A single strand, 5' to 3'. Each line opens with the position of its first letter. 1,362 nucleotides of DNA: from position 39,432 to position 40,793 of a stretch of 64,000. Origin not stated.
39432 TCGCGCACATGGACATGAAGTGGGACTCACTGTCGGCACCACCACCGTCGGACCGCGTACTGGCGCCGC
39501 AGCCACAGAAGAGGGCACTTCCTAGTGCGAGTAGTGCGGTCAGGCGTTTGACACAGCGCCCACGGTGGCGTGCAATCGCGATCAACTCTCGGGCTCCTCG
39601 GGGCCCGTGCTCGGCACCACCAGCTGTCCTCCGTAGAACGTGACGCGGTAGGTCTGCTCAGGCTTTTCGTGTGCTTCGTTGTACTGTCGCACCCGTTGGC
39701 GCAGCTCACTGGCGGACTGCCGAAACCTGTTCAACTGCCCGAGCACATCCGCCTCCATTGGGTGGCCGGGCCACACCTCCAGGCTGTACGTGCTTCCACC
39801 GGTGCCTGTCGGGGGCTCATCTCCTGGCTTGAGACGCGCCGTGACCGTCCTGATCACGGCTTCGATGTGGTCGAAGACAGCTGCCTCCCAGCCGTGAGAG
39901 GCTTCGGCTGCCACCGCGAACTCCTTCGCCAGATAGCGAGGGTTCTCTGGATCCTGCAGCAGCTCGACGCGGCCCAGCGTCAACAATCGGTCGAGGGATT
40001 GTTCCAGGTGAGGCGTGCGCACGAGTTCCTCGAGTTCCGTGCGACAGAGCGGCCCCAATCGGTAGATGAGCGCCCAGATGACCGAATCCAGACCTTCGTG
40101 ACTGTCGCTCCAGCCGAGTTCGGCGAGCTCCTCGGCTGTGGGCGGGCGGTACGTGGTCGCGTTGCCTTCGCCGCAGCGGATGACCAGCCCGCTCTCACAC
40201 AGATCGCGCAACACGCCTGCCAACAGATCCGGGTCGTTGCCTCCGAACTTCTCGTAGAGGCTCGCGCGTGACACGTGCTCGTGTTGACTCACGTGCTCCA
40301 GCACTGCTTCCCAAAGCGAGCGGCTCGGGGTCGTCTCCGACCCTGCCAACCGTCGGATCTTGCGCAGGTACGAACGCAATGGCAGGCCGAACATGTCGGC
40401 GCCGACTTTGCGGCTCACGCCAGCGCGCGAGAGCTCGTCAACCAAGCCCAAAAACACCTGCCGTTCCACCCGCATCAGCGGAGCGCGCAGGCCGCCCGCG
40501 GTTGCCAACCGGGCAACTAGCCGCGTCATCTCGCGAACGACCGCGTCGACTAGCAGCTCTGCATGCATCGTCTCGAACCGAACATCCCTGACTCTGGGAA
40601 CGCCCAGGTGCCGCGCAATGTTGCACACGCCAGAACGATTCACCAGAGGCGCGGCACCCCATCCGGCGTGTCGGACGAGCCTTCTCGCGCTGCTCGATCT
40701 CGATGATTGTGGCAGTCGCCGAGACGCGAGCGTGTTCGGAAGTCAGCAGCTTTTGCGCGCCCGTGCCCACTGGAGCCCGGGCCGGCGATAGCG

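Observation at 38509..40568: Duplicated Fis-HTH / Cys-rich lipoprotein module (copy 2), with overlapping stop and start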

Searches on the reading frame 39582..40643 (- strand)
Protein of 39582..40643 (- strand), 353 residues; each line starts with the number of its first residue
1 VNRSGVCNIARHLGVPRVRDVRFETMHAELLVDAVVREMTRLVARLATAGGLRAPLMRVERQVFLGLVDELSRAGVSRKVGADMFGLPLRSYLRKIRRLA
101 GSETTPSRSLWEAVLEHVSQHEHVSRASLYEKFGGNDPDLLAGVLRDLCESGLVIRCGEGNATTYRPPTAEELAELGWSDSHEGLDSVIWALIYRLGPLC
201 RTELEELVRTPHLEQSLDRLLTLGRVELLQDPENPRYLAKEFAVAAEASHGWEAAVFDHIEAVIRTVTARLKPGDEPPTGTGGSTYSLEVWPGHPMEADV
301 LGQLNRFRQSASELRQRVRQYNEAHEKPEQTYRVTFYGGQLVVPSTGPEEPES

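Call 7: search_protein_families(library=pfam, proteins=[window:39582-40643:-], max_evalue=0.1)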
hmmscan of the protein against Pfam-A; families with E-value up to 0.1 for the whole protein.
window:39582-40643:- (353 aa): 0 families

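Call 9: search_protein_families(library=ncbifam, proteins=[window:39582-40643:-], max_evalue=0.1)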
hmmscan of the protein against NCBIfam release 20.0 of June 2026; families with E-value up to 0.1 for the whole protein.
window:39582-40643:- (353 aa): 0 families

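Call 10: find_homologous_proteins(query=window:39582-40568:-, max_evalue=0.001)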
Query window:39582-40568:- (328 aa): 1474 proteins with E <= 0.001 among 8000 candidates; the best 120 are listed.
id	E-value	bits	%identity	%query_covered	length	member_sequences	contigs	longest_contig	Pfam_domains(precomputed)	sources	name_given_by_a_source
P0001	1.1e-215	733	100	100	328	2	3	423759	-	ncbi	-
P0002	1.5e-98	348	52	97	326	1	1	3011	-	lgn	-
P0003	9.4e-96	339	53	100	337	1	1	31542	-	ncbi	-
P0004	1.7e-95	338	51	100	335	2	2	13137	-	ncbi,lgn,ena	-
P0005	4.5e-95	337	50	98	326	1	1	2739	-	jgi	jgi:hypothetical protein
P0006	1.2e-94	336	49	100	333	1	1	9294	-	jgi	jgi:hypothetical protein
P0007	1.6e-94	335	50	99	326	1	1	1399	-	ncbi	-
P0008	2.1e-93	331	51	96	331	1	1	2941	-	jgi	-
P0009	5.3e-93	330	51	99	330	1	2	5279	-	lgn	-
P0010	1.2e-92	329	52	97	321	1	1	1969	-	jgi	jgi:hypothetical protein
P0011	1.9e-92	328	50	99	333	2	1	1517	-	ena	-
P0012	2.0e-92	328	50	97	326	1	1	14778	-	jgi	jgi:hypothetical protein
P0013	2.3e-92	328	48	96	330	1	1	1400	-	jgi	-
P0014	3.5e-92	327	51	99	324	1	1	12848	-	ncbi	-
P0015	4.1e-92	327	52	100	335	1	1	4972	-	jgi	jgi:hypothetical protein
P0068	3.9e-84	301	47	97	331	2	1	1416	PF06224.19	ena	-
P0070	5.7e-84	300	47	96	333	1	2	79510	PF06224.19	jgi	jgi:hypothetical protein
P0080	7.3e-83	297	43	100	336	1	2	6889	PF19121.8,PF12802.14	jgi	jgi:hypothetical protein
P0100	1.1e-81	293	48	96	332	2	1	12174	PF19121.8,PF23236.2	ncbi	-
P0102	1.5e-81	293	47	99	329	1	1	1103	PF23236.2,PF06224.19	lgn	-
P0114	3.9e-81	291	47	100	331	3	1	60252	PF19121.8,PF23236.2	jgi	jgi:hypothetical protein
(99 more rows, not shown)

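Call 13: find_related_loci(query=A1, collection=genome_contigs, flank=6000)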
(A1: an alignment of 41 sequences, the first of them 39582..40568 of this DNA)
Query A1 (328 aa) in genome_contigs; peptide patterns used: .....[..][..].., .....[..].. (x = any residue, [..] = any of these).
589 stretches matched a pattern (row limit reached: there are more); 559 encode a relative of the query (tblastn E <= 1e-3); the best 80 are kept; 80 distinct loci.
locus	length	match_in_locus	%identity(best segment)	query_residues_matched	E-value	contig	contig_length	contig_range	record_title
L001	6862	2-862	98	42-328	0e+0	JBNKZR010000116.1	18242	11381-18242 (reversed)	MAG: Polyangiaceae bacterium isolate D1.bin.22.strict NODE_116_length_18242_cov_3.389816, whole genome shotgun sequence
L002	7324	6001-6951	51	1-317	7e-100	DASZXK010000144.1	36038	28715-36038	MAG TPA_asm: Polyangiaceae bacterium isolate SMAG_U6181 k141_1060967, whole genome shotgun sequence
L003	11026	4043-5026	51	1-327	8e-99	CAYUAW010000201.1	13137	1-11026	MAG TPA_asm: uncultured Polyangiaceae bacterium isolate binchicken_co50_283 genome assembly, contig: NODE_5636_length_13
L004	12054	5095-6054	49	1-318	7e-96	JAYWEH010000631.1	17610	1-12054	MAG: Deltaproteobacteria bacterium isolate GL97_UP_metabat_16 GL97_UP_metabat_16_630, whole genome shotgun sequence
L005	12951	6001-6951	51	1-317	7e-96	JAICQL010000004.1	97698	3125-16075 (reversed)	MAG: Polyangiaceae bacterium isolate TY_HY_2_bin.41 k141_1742949_length_97698_cov_11.0619, whole genome shotgun sequence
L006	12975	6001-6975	48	1-324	4e-94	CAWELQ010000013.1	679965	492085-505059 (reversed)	MAG: uncultured delta proteobacterium isolate MFD05684.bin.1.403 genome assembly, contig: contig_34017, whole genome sho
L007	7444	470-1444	49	1-325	5e-92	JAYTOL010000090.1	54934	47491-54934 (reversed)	MAG: Deltaproteobacteria bacterium isolate GFS_4088 GFS_4088_89, whole genome shotgun sequence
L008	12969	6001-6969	47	1-325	5e-91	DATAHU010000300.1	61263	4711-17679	MAG TPA_asm: Polyangiaceae bacterium isolate SMAG_U6865 k141_4593766, whole genome shotgun sequence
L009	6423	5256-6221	48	1-319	6e-91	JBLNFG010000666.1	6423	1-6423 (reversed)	MAG: Myxococcales bacterium isolate MAG52 PRJNA385547_bin3_renamed_665, whole genome shotgun sequence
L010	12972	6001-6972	47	1-319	3e-88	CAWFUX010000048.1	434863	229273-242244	MAG: uncultured delta proteobacterium isolate MFD09286.bin.2.92 genome assembly, contig: contig_69715, whole genome shot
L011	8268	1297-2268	46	1-319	1e-87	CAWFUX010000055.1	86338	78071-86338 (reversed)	MAG: uncultured delta proteobacterium isolate MFD09286.bin.2.92 genome assembly, contig: contig_79464, whole genome shot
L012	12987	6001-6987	47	1-325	9e-88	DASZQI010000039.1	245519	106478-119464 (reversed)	MAG TPA_asm: Polyangiaceae bacterium isolate SMAG_U5993 k141_122297, whole genome shotgun sequence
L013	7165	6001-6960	48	1-315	6e-88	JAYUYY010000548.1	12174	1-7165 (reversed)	MAG: Sandaracinaceae bacterium isolate GL139_UP_metabinner_22_sub GL139_UP_metabinner_22_sub_547, whole genome shotgun s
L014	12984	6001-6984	49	1-325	4e-87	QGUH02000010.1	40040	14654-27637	MAG: Pseudomonadota bacterium isolate ZC4RG46 NODE_648_length_40040_cov_8.443916, whole genome shotgun sequence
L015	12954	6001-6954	48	4-319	4e-87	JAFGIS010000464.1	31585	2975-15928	MAG: Polyangiaceae bacterium isolate Zod_Metabat.23 k87_9741691, whole genome shotgun sequence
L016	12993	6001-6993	45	1-327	1e-86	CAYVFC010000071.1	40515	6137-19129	MAG TPA_asm: uncultured Sandaracinaceae bacterium isolate binchicken_co178_212 genome assembly, contig: NODE_1551_length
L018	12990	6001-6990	47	1-328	1e-86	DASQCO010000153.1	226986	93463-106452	MAG TPA_asm: Polyangiaceae bacterium isolate SMAG_U11701 k141_2666777, whole genome shotgun sequence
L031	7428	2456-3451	44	1-328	6e-84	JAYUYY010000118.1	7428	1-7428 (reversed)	MAG: Sandaracinaceae bacterium isolate GL139_UP_metabinner_22_sub GL139_UP_metabinner_22_sub_117, whole genome shotgun s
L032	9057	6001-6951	45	1-315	5e-84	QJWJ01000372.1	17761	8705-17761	MAG: Deltaproteobacteria bacterium isolate SZUA-265 scaffold_5038, whole genome shotgun sequence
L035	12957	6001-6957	47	1-315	7e-84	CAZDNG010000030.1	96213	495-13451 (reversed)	MAG TPA_asm: uncultured Polyangiaceae bacterium isolate binchicken_co50_422 genome assembly, contig: NODE_187_length_962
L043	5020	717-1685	44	1-324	2e-82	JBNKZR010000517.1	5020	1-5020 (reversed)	MAG: Polyangiaceae bacterium isolate D1.bin.22.strict NODE_518_length_5020_cov_2.377706, whole genome shotgun sequence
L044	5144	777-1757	45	1-327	2e-82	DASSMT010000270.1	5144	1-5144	MAG TPA_asm: Polyangiaceae bacterium isolate SMAG_U1205 k141_437895, whole genome shotgun sequence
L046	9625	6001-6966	44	1-318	8e-83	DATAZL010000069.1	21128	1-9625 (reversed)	MAG TPA_asm: Polyangiaceae bacterium isolate SMAG_U5704 k141_1676849, whole genome shotgun sequence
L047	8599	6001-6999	43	1-328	2e-82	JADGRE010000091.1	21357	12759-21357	MAG: Proteobacteria bacterium isolate Chersky.17_24 contig-100_493, whole genome shotgun sequence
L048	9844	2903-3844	45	1-315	2e-82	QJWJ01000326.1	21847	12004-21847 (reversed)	MAG: Deltaproteobacteria bacterium isolate SZUA-265 scaffold_11257, whole genome shotgun sequence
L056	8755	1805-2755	45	1-315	2e-81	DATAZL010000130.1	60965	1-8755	MAG TPA_asm: Polyangiaceae bacterium isolate SMAG_U5704 k141_1145158, whole genome shotgun sequence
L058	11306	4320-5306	43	1-327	1e-81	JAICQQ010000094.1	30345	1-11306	MAG: Polyangiaceae bacterium isolate TY_HY_2_bin.55 k141_2456147_length_30345_cov_19.2601, whole genome shotgun sequence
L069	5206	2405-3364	42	1-319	2e-80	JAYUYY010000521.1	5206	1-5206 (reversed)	MAG: Sandaracinaceae bacterium isolate GL139_UP_metabinner_22_sub GL139_UP_metabinner_22_sub_520, whole genome shotgun s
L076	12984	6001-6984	43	1-327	2e-79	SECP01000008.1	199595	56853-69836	MAG: Myxococcales bacterium isolate PMG_095 scaffold_88, whole genome shotgun sequence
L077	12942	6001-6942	44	1-315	1e-79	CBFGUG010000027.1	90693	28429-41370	MAG TPA_asm: uncultured bacterium isolate SRR17295757_binner12_Refined_151 genome assembly, contig: ERZ23398518.165, who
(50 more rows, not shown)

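Call 17: search_protein_families(library=pfam, alignment_id=A1, max_evalue=10)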
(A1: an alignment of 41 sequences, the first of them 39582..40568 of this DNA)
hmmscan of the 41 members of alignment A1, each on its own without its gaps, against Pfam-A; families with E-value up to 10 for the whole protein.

A. member 1, window:39582-40568:- (328 aa): 0 families

B. families by the number of members that match (of 41 scanned): 59 families (the first 25 are shown)
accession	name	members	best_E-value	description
PF19121.6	DUF5805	24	6.2e-08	Family of unknown function (DUF5805)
PF03965.22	Penicillinase_R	15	0.0014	Penicillinase repressor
PF13338.12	AbiEi_4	10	0.0032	Transcriptional regulator, AbiEi antitoxin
PF09012.17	FeoC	9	0.00044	FeoC like transcriptional regulator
PF05158.18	RNA_pol_Rpc34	8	0.0045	RNA polymerase Rpc34 subunit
PF06224.18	AlkZ-like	7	3.5e-06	DNA glycosylase AlkZ-like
PF12802.13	MarR_2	6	1.4e-05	MarR family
PF01978.25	TrmB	5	0.00018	Sugar-specific transcriptional regulator TrmB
PF07848.18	PaaX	5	0.00093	PaaX-like protein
PF13463.12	HTH_27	5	0.0083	Winged helix DNA-binding domain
PF13384.12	HTH_23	5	0.026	Homeodomain-like domain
PF22560.2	GMT-wHTH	4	4e-05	GMT-like wHTH domain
PF08100.18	Dimerisation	4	0.002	O-methyltransferase dimerisation domain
PF09106.17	SelB-wing_2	4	0.076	Elongation factor SelB, winged helix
PF22798.2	DUF5817_CT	3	0.00094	DUF5817, C-terminal domain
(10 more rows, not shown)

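Call 20: predict_structure(alignment_id=A1)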
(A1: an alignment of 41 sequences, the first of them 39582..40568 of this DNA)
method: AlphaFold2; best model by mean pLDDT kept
length: 328 residues; sequences in the alignment: 41
mean_pLDDT: 75.8   pTM: 0.53
mean pLDDT of the five models: 75.8, 73.8, 72.8, 72.3, 67.9
residues with pLDDT >= 90: 71; 70-90: 137; 50-70: 99; < 50: 21
segments of 3 or more residues with pLDDT < 50: 66-77, 324-326
pLDDT, mean of each block of 10 residues (from residue 1): 62 66 55 60 66 65 48 49 78 94 89 82 80 91 80 61 87 91 86 93 89 85 68 71 69 70 86 89 86 90 82 76 55
secondary structure, 60 per line:
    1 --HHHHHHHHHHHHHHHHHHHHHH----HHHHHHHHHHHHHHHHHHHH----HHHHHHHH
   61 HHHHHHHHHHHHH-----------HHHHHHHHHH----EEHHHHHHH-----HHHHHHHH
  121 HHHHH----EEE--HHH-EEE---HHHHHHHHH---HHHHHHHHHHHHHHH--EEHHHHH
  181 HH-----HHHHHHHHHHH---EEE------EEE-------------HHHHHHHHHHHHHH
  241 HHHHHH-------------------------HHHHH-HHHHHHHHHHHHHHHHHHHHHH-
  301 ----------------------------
elements in order: H3-24 H29-48 H53-73 H85-94 H101-107 H113-125 E130-132 E139-141 H145-153 H157-171 H176-182 H188-198 E202-204 E211-213 H227-246 H272-276 H278-299

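Call 22: search_solved_structures(query=A1, max_evalue=1)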
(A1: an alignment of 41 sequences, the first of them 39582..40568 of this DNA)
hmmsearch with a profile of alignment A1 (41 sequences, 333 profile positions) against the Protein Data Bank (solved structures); distinct sequences matched with E-value up to 1: 21.
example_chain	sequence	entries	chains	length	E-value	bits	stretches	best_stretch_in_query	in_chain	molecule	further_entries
8vpo_A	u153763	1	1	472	0.054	15.9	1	89-158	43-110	Radical SAM core domain-containing protein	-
3jaj_6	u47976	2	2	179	0.066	15.6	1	181-252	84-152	SRP68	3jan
1j75_A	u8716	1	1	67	0.066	15.6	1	162-206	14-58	Tumor Stroma and Activated Macrophage Protein DLM-1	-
9j8g_A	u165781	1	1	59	0.077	15.4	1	164-207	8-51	Z-DNA-binding protein 1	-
4ue5_C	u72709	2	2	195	0.086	15.3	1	181-252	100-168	SIGNAL RECOGNITION PARTICLE SUBUNIT SRP68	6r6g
5m73_C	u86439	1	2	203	0.089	15.2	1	181-252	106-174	Signal recognition particle subunit SRP68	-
2d1h_A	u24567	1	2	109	0.1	15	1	162-211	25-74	109aa long hypothetical transcriptional regulator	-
4p3e_C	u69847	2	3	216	0.1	15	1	181-252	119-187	Signal recognition particle subunit SRP68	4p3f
6cmv_A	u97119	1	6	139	0.12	14.8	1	157-211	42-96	Transcriptional regulator Lrs14-like protein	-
3bpv_A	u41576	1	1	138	0.15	14.4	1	165-214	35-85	Transcriptional regulator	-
3bpx_A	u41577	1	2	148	0.16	14.4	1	166-215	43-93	Transcriptional regulator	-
2heo_A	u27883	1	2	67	0.18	14.2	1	162-205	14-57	Z-DNA binding protein 1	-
9qdr_A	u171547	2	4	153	0.38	13.1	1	163-216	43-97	MarR family transcriptional regulator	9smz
8qvw_A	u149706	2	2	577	0.46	12.9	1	182-252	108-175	Signal recognition particle subunit SRP68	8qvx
6frk_u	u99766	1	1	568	0.47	12.8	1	182-252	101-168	Signal recognition particle subunit SRP68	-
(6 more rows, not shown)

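Call 28: search_protein_families(library=pfam, proteins=[L018:7094-8014:+, L010:7190-8260:+, L032:7088-8710:+, L005:7121-8287:+, L006:7073-8281:+, L016:7097-8752:+, L047:7109-8590:+, L058:5433-6542:+, L003:5124-6413:+, L008:7144-8532:+], max_evalue=0.01)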
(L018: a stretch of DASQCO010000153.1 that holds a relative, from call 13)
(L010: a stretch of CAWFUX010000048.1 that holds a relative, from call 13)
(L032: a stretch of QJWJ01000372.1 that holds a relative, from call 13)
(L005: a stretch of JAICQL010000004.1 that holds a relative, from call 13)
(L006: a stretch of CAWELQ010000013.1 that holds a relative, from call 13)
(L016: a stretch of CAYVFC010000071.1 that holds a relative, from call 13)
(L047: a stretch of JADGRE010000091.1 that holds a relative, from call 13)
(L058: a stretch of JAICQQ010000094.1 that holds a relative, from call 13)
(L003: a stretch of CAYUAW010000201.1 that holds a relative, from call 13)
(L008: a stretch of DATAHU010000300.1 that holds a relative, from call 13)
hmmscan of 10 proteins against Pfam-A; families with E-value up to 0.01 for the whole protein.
L018:7094-8014:+ (307 aa): 0 families

L010:7190-8260:+ (357 aa): 5 families
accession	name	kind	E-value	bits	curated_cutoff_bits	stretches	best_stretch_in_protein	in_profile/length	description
PF10503.15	Esterase_PHB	-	3.4e-05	23.6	23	1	117-251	3-140/219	Esterase PHB depolymerase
PF00561.26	Abhydrolase_1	-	0.00031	20.9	25.8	1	179-236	39-97/245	alpha/beta hydrolase fold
PF00326.27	Peptidase_S9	-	0.0004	20.4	22.6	1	194-238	50-94/213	Prolyl oligopeptidase family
PF00756.26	Esterase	-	0.00052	20.3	22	1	113-240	6-147/251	Putative esterase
PF12697.13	Abhydrolase_6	-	0.0029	18.7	26.3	1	186-253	45-101/217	Alpha/beta hydrolase family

L032:7088-8710:+ (541 aa): 2 families
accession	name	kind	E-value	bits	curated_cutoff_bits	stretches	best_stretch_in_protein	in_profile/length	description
PF05375.19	Pacifastin_I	-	9.1e-19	67.3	27.9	3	396-418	10-32/40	Pacifastin inhibitor (LCMII)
PF00093.24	VWC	-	2.9e-17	63.2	27.6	5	338-381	1-43/57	von Willebrand factor type C domain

L005:7121-8287:+ (389 aa): 2 families
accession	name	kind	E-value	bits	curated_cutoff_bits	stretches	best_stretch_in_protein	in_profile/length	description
PF01683.23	EB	-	0.0069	16.9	24.3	1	37-60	17-40/52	EB module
PF23416.1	DUF7107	-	0.007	17.1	24.6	1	7-60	2-47/48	Domain of unknown function (DUF7107)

L006:7073-8281:+ (403 aa): 1 family
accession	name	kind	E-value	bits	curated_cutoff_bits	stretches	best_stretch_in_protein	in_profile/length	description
PF00014.29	Kunitz_BPTI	-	2.5e-08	34.4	21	1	279-327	2-52/53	Kunitz/Bovine pancreatic trypsin inhibitor domain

L016:7097-8752:+ (552 aa): 0 families

L047:7109-8590:+ (494 aa): 0 families

L058:5433-6542:+ (370 aa): 0 families

L003:5124-6413:+ (430 aa): 0 families

L008:7144-8532:+ (463 aa): 0 families
